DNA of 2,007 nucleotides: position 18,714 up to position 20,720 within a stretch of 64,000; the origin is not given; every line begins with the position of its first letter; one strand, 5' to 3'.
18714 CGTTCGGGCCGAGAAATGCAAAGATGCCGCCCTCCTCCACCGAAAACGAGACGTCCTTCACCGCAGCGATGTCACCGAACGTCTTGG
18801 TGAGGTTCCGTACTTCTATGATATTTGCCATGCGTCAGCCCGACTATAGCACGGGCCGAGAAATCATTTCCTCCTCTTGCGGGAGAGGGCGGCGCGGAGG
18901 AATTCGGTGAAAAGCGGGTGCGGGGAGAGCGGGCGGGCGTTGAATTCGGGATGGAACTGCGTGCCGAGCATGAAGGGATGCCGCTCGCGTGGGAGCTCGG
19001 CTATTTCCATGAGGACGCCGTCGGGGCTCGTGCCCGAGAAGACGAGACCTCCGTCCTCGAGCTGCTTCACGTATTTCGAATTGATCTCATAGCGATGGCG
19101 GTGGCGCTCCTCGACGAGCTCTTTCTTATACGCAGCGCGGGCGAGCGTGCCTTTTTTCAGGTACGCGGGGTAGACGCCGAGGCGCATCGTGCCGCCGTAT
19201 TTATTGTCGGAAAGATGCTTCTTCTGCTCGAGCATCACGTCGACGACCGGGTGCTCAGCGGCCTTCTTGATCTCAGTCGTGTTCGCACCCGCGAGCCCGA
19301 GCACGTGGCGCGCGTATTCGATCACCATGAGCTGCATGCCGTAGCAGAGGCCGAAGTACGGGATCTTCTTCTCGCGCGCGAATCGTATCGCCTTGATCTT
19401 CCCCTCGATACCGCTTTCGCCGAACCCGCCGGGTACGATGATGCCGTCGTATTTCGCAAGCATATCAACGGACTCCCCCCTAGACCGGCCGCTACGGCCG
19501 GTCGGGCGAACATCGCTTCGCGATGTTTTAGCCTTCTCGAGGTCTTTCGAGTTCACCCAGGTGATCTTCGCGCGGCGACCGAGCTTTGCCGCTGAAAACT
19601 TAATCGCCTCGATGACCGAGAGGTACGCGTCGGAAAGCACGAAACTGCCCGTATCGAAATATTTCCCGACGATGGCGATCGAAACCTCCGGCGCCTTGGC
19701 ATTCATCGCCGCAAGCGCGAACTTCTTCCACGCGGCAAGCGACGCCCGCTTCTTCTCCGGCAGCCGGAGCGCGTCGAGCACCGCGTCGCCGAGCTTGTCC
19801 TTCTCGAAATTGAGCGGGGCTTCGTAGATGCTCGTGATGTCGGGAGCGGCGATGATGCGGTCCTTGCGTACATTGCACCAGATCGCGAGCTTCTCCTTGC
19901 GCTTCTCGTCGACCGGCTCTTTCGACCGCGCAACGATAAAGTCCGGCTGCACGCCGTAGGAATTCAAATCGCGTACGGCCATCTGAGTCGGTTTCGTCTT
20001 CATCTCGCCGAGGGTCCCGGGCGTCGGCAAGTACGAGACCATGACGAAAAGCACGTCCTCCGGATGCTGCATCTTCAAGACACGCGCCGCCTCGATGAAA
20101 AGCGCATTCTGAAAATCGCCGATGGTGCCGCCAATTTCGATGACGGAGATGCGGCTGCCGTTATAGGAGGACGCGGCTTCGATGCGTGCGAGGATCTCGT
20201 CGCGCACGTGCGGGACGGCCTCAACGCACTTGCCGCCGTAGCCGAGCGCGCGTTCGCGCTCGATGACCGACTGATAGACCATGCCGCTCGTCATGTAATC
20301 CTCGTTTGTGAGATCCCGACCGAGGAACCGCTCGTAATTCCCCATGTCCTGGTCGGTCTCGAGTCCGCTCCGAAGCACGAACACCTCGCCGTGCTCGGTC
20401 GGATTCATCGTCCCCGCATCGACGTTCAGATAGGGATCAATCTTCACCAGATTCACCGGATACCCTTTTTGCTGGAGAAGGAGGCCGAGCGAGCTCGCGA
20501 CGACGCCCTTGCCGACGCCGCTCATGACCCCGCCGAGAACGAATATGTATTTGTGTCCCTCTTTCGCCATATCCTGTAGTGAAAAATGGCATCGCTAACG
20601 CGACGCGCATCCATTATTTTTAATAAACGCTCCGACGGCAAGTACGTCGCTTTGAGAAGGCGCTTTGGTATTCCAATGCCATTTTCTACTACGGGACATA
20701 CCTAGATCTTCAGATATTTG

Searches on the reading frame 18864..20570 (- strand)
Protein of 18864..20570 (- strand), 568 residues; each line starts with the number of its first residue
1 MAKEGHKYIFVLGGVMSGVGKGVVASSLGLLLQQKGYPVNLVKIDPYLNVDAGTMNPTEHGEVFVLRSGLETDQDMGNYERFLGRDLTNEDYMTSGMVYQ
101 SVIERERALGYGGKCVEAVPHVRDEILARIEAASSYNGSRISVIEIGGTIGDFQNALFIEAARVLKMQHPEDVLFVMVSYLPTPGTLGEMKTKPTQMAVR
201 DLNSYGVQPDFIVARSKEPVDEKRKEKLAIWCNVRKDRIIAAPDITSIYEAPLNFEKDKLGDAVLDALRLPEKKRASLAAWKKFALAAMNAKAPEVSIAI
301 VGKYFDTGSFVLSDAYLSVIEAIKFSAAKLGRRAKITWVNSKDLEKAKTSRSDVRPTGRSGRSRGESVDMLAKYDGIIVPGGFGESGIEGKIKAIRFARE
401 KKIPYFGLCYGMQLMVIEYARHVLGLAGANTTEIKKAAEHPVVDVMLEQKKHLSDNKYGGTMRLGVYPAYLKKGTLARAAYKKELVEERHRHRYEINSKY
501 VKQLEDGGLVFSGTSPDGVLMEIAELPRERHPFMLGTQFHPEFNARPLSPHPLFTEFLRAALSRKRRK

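Call 56: search_protein_families(library=pfam, proteins=[window:18864-20570:-], max_evalue=0.0001)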
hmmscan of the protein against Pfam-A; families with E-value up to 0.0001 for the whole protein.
window:18864-20570:- (568 aa): 4 families
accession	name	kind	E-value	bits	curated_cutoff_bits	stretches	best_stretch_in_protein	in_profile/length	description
PF06418.20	CTP_synth_N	-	6.4e-99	331.1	26.1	1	7-270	1-265/265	CTP synthase N-terminus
PF00117.34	GATase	-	1.7e-35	122.9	22.8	1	312-559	2-189/190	Glutamine amidotransferase class-I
PF07722.19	Peptidase_C26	-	1.4e-06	28.7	20.5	1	393-542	96-219/219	Peptidase C26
PF01656.29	CbiA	-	4.3e-05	23.9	25.4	1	15-142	6-54/125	CobQ/CobB/MinD/ParA nucleotide binding domain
